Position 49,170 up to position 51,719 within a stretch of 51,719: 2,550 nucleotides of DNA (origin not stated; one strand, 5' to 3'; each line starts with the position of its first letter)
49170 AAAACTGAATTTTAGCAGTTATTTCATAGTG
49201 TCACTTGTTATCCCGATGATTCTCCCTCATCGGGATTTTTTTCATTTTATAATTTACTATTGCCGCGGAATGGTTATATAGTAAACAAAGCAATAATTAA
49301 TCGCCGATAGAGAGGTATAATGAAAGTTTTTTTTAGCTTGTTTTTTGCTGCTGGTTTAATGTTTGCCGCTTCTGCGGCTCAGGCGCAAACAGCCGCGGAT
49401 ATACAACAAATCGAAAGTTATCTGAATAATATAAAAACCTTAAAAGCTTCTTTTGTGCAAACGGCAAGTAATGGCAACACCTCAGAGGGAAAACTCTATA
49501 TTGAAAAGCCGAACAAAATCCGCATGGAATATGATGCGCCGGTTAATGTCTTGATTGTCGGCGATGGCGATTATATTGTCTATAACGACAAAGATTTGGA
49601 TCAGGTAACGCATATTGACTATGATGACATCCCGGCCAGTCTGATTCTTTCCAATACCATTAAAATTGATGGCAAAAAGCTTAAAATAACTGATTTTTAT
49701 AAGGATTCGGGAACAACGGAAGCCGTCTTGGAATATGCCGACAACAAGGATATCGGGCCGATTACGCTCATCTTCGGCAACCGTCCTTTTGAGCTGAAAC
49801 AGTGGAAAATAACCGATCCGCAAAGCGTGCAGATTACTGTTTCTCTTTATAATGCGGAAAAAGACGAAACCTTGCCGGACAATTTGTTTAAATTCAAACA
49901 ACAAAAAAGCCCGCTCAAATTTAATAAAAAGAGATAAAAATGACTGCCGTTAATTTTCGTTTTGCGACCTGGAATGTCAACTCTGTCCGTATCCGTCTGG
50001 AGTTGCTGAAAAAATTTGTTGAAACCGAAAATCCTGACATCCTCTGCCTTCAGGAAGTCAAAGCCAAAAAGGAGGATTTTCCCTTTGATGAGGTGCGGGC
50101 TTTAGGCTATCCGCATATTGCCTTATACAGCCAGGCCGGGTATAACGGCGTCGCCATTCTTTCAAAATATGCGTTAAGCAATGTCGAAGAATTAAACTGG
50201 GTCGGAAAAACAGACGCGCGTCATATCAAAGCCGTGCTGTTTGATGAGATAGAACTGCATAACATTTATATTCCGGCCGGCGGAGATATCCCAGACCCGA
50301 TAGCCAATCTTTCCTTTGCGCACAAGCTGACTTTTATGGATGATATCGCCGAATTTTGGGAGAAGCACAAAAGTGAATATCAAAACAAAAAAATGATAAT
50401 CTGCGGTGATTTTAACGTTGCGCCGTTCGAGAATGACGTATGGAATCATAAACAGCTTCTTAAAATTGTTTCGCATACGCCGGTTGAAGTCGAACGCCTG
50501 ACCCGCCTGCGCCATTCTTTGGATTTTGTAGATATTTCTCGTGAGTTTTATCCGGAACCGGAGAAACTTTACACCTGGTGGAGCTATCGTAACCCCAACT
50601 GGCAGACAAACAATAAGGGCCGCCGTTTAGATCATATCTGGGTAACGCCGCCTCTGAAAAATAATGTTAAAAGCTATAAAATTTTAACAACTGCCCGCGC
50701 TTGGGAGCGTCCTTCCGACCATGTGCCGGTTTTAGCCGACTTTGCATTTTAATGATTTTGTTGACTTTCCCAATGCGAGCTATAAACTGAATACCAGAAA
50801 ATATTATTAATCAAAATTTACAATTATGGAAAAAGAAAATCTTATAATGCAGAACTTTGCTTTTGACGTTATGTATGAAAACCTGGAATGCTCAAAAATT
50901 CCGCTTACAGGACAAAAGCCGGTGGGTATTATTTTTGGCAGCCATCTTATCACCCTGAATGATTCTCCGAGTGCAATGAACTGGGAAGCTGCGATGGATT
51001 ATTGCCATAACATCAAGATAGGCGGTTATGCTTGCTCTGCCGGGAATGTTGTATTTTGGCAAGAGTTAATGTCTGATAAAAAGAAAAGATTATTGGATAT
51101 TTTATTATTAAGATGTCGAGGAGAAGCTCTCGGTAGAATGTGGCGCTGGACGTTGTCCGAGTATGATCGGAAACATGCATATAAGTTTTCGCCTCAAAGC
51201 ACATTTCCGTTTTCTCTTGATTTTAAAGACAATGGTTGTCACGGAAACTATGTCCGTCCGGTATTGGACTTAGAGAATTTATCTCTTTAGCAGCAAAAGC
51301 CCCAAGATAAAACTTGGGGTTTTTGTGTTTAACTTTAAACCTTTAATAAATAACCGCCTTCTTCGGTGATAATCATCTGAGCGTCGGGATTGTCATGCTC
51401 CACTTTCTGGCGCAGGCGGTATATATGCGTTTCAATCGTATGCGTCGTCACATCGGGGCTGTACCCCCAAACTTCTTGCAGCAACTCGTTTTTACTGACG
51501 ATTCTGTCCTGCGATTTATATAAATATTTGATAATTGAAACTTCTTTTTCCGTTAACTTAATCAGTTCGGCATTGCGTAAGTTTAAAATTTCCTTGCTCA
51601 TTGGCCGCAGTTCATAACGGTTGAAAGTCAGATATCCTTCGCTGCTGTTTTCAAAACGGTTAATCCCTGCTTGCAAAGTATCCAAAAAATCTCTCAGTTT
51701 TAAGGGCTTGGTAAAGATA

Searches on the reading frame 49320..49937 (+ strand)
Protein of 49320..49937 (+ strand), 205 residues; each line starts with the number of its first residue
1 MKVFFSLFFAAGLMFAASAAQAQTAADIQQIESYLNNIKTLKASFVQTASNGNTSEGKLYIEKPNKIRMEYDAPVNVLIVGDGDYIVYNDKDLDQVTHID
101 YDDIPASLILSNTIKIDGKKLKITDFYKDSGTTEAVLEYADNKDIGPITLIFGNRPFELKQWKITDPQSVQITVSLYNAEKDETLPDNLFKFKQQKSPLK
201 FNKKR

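Call 7: search_protein_families(library=pfam, proteins=[window:49320-49937:+])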
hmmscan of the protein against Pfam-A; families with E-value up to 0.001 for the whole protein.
window:49320-49937:+ (205 aa): 1 family
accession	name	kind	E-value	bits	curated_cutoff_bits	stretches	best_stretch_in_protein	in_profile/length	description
PF03548.22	LolA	-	7.4e-29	101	23.6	1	37-193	2-165/165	Outer membrane lipoprotein carrier protein LolA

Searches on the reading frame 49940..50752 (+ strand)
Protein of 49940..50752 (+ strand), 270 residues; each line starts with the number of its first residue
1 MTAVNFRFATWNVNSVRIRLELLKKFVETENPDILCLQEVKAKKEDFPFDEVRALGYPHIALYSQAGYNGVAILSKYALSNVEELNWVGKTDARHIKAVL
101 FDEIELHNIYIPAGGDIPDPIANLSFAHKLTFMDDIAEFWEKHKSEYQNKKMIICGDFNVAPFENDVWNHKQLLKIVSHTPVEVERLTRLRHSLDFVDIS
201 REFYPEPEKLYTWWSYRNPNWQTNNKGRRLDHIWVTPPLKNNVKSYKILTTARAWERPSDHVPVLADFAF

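Call 7: search_protein_families(library=pfam, proteins=[window:49940-50752:+])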
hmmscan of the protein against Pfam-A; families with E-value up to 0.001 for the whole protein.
window:49940-50752:+ (270 aa): 2 families
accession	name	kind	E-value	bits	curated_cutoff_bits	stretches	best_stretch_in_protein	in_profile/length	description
PF03372.29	Exo_endo_phos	-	1.3e-29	103.9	24.5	1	9-261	1-225/225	Endonuclease/Exonuclease/phosphatase family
PF14529.12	Exo_endo_phos_2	-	0.00042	20.6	27.4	0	141-264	22-116/117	Endonuclease-reverse transcriptase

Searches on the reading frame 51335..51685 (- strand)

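Call 60: search_protein_families(library=pfam, proteins=[window:51335-51685:-])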
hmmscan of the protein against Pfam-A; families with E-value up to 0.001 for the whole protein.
window:51335-51685:- (116 aa): 1 family
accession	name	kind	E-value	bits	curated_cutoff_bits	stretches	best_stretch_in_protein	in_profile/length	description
PF00486.34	Trans_reg_C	-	4.5e-21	75.2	26.2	1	42-112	4-75/77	Transcriptional regulatory protein, C terminal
